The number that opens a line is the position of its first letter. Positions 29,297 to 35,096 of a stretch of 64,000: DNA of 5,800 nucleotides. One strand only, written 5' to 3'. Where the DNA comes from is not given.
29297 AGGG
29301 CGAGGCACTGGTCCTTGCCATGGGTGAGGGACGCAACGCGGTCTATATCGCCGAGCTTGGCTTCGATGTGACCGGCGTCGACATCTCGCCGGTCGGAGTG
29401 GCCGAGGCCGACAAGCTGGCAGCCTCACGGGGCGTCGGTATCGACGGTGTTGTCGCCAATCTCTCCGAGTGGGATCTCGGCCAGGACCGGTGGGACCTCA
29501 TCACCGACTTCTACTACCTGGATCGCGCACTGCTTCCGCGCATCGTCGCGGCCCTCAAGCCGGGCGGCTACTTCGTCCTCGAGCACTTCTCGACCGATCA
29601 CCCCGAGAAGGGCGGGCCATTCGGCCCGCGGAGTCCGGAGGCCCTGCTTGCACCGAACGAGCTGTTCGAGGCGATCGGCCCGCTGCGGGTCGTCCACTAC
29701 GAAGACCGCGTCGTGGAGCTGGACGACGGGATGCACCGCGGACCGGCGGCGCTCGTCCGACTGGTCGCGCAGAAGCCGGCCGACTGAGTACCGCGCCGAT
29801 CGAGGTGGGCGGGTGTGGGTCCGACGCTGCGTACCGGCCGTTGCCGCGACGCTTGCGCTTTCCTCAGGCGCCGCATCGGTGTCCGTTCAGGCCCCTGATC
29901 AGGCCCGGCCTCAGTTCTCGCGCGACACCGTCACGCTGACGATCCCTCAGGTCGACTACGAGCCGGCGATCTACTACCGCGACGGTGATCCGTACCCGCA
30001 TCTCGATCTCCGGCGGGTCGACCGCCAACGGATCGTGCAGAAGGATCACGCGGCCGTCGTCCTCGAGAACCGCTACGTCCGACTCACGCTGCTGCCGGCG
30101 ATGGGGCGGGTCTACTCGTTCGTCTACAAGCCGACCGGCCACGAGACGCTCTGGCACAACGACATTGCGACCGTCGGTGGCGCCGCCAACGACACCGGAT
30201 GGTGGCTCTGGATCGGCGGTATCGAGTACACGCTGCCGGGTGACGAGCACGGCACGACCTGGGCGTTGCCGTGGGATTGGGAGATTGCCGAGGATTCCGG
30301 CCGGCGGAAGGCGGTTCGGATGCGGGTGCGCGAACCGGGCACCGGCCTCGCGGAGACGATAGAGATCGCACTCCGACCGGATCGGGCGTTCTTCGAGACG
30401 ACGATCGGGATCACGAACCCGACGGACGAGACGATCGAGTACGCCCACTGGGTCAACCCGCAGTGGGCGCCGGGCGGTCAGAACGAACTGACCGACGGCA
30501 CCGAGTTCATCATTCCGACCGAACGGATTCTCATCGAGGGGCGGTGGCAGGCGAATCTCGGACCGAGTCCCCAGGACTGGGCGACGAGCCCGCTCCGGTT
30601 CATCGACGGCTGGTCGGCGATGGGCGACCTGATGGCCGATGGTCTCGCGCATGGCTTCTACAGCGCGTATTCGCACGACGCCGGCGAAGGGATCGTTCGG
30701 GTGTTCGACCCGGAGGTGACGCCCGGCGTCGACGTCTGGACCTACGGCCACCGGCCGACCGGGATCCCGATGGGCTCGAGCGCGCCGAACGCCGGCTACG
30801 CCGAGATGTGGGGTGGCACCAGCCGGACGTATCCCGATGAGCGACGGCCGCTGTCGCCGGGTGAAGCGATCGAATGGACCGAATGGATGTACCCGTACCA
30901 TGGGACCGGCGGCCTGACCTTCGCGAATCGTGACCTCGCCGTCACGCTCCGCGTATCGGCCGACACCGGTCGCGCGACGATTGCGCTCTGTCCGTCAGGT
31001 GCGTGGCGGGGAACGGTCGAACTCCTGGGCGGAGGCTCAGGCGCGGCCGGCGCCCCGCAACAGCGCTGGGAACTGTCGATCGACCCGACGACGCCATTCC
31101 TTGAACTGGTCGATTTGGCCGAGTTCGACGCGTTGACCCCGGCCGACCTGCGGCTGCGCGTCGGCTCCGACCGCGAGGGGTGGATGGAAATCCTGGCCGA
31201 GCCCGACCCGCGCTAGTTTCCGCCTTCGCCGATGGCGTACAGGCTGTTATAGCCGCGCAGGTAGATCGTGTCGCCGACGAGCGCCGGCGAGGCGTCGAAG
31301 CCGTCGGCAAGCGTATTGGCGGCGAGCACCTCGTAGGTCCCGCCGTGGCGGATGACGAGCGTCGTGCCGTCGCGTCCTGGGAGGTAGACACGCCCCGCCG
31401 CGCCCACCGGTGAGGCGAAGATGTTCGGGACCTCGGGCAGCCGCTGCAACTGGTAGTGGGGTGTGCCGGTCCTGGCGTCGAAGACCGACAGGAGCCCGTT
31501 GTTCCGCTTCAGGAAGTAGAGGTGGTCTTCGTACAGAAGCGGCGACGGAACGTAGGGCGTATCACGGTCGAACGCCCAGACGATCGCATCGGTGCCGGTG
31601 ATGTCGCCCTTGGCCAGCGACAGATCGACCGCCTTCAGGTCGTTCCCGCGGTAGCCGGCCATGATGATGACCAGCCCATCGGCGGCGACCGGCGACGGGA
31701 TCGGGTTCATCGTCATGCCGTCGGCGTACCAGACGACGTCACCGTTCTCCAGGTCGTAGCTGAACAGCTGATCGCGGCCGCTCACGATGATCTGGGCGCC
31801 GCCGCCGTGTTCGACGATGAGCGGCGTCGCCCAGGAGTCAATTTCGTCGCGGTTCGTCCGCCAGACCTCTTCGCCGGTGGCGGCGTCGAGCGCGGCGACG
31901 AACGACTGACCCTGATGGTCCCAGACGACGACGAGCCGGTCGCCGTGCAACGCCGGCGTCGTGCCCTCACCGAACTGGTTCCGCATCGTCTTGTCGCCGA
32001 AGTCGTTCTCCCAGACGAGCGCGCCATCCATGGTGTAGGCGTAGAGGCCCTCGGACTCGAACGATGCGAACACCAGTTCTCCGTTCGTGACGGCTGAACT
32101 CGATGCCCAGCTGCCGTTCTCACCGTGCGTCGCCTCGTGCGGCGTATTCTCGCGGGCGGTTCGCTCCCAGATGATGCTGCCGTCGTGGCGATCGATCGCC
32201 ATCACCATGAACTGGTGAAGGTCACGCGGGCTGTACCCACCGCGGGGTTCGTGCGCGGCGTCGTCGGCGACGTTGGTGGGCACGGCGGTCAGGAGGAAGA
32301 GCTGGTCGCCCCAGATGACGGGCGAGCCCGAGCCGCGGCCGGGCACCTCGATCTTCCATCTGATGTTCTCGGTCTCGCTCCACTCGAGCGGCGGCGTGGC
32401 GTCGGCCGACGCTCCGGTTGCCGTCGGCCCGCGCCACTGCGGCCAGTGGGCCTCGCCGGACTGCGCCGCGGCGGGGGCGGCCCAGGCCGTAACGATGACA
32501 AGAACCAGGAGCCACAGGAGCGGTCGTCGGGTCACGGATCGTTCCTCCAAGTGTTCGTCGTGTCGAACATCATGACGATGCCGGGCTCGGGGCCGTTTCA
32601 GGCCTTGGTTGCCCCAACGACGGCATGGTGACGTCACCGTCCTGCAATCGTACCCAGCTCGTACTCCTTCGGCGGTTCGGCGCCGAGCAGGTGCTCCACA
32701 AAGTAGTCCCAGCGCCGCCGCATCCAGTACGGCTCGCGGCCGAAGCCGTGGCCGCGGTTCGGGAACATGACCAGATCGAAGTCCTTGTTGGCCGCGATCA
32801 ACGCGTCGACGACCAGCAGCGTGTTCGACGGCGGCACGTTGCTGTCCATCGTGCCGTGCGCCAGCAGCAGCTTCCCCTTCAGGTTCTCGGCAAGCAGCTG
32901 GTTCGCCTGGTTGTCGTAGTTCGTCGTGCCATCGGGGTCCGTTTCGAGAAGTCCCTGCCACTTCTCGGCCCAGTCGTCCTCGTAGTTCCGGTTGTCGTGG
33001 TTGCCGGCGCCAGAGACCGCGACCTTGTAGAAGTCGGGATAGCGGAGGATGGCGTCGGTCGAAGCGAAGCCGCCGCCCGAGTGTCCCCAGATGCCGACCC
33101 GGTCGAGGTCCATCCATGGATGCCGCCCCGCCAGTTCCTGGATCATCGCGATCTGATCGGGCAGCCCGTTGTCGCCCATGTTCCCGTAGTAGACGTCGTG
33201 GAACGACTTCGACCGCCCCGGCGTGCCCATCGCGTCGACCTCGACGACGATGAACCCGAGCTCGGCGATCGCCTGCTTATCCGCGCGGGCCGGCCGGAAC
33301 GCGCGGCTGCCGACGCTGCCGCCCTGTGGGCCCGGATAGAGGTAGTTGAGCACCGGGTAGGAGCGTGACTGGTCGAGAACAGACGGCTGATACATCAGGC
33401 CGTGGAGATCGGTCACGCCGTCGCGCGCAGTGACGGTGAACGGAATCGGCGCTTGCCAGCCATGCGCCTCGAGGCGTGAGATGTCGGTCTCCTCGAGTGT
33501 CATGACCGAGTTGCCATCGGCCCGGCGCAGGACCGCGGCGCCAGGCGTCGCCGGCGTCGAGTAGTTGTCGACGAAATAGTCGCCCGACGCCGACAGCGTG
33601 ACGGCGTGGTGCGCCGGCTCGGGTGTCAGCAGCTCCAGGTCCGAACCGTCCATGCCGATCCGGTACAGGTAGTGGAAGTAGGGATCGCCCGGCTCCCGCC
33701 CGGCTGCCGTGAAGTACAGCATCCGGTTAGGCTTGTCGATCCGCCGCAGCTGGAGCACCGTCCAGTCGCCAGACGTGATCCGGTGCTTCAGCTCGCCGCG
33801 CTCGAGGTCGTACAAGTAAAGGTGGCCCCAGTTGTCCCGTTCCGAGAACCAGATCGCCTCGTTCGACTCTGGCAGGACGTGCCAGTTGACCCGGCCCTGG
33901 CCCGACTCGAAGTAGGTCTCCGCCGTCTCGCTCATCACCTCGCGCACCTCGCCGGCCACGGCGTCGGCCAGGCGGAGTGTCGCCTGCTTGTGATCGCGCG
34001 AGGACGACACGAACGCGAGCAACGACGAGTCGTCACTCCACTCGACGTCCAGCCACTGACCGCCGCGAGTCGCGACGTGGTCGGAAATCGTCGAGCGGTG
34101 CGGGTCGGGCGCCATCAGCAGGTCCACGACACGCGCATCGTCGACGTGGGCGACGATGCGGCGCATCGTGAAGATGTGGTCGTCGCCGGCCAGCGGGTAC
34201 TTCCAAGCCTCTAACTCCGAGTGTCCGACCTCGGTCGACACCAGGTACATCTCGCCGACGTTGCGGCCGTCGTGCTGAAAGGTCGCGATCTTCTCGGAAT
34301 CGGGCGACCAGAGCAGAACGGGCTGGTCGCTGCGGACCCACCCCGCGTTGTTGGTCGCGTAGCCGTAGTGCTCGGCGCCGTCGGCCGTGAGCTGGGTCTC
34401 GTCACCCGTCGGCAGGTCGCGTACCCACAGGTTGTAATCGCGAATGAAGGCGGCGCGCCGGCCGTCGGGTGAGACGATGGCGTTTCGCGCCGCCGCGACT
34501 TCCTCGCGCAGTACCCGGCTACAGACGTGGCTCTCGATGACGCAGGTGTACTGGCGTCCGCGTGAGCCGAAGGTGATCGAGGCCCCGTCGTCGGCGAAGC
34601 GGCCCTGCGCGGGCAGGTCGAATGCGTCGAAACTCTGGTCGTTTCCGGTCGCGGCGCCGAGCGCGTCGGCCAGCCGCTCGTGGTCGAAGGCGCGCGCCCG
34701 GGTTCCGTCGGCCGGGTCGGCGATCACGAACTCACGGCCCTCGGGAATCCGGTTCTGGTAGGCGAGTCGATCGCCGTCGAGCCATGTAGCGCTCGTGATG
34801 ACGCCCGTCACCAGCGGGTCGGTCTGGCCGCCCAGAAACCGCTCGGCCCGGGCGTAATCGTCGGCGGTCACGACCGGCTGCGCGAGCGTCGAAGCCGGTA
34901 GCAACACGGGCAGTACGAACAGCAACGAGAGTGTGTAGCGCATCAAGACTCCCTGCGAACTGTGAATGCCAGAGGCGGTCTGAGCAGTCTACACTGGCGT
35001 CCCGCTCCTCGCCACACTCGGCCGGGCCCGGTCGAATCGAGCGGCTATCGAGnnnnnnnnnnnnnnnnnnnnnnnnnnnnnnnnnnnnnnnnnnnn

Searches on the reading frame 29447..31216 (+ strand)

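Call 48: search_protein_families(library=pfam, proteins=[window:29447-31216:+], max_evalue=0.0001)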
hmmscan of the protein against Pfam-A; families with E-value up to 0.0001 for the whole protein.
window:29447-31216:+ (589 aa): 1 family
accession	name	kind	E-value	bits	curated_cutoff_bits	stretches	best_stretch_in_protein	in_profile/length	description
PF17128.10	DUF5107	-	2.4e-15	56.7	24.4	1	194-436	17-251/310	Domain of unknown function (DUF5107)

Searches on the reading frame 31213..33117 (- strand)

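Call 49: search_protein_families(library=pfam, proteins=[window:31213-33117:-], max_evalue=0.0001)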
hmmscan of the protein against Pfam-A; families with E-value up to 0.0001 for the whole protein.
window:31213-33117:- (634 aa): 3 families
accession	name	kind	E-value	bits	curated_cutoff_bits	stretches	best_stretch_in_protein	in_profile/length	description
PF13360.13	PQQ_2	-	1.3e-25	90.9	27.6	2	358-504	5-138/233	Outer membrane protein assembly factor BamB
PF13570.13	Beta-prop_ACSF4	-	9.8e-10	38.8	133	1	305-585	73-323/329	Beta-alanine-activating enzyme, beta-propeller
PF01011.28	PQQ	-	2.9e-06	26.7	26.7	0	368-424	30-86/595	Glucose/ethanol/alcohol dehydrogenase, beta-propeller domain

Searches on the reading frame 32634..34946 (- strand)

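Call 48: search_protein_families(library=pfam, proteins=[window:32634-34946:-], max_evalue=0.0001)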
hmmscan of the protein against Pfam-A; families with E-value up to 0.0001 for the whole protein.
window:32634-34946:- (770 aa): 4 families
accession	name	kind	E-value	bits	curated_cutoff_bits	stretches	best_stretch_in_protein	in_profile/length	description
PF00930.27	DPPIV_N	-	3.9e-60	203.9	22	1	144-468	37-353/354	Dipeptidyl peptidase IV (DPP IV) N-terminal region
PF00326.27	Peptidase_S9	-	6.5e-46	156.9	22.6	1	557-753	7-210/213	Prolyl oligopeptidase family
PF12146.15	Hydrolase_4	-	2.7e-05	24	27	0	559-650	26-112/239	Serine aminopeptidase, S33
PF02129.25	Peptidase_S15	-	6.8e-05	23.1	23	0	509-656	1-139/262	X-Pro dipeptidyl-peptidase (S15 family)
